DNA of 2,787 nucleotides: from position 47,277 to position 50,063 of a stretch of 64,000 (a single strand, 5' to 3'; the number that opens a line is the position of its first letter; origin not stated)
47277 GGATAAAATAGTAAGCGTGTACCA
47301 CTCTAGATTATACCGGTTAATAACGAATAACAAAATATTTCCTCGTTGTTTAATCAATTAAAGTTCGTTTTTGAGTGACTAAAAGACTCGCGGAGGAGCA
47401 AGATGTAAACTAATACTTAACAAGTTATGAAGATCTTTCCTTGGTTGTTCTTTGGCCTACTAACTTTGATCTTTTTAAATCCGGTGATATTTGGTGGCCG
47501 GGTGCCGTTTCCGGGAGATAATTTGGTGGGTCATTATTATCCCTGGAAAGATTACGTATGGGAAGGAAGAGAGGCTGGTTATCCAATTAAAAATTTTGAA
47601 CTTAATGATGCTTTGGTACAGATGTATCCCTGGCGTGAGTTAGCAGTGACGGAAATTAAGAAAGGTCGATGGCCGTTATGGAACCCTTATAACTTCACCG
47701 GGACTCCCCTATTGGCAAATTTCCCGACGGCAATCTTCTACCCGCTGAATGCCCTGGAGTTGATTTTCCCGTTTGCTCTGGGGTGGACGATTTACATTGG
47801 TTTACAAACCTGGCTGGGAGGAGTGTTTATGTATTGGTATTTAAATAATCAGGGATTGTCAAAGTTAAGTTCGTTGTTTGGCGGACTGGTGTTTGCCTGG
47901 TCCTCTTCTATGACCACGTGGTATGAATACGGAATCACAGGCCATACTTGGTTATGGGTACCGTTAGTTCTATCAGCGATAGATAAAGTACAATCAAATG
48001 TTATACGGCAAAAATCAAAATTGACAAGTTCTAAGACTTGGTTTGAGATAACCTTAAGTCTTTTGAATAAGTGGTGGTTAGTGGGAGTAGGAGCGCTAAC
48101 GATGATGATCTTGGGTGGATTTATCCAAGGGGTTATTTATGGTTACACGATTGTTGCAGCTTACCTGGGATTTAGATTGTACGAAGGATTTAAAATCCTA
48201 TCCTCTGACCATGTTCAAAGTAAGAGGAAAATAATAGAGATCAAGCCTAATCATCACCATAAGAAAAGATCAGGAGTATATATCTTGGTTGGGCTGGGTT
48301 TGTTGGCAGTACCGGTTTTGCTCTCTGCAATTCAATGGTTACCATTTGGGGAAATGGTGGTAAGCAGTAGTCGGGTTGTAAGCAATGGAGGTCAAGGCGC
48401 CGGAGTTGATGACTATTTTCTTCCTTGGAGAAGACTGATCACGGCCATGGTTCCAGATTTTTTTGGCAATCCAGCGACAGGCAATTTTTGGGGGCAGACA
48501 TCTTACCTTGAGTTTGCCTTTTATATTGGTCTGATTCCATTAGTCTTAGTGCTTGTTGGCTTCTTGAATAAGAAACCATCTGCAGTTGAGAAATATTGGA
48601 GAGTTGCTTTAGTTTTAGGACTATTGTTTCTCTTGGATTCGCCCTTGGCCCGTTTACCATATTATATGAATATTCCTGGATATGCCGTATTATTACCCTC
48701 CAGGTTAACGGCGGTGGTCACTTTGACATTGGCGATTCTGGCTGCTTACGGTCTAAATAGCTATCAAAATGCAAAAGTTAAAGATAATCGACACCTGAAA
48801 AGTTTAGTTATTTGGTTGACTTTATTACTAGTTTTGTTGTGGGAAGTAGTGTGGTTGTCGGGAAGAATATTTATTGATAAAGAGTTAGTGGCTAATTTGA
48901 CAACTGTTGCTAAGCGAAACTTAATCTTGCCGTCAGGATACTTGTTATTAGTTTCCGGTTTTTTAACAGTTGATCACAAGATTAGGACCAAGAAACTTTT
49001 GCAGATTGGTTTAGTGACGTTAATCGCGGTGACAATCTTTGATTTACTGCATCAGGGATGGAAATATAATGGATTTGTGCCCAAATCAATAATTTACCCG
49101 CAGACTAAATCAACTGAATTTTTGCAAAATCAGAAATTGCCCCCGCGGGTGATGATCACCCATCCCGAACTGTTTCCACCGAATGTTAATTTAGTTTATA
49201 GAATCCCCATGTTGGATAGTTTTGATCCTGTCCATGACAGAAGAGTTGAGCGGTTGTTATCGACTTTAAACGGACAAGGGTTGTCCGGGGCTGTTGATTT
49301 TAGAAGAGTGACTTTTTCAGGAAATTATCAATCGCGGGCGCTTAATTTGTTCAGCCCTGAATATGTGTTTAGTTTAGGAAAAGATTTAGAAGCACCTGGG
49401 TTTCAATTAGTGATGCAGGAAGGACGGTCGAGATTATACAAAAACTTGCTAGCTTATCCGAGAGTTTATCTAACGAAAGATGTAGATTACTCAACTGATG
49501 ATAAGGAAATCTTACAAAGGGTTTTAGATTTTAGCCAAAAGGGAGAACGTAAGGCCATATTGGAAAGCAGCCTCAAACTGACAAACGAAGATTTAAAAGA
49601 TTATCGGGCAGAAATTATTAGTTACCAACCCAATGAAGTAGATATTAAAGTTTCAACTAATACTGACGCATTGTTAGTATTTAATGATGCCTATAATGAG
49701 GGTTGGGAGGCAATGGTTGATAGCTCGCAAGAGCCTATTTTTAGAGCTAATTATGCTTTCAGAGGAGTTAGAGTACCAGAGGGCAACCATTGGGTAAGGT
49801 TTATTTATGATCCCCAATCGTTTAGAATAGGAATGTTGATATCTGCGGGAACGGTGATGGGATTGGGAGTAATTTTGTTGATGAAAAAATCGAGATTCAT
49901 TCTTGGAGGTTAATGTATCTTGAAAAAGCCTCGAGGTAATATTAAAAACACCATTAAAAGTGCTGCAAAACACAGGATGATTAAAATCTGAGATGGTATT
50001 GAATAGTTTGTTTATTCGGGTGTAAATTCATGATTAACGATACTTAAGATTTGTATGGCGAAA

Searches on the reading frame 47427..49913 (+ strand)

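Call 76: search_protein_families(library=pfam, proteins=[window:47427-49913:+], max_evalue=0.00001)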
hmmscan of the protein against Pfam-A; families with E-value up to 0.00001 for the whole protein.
window:47427-49913:+ (828 aa): 1 family
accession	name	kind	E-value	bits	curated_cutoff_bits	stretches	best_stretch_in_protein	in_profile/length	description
PF09586.16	YfhO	-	2.6e-19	69.5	28.5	1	721-806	749-835/835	Bacterial membrane protein YfhO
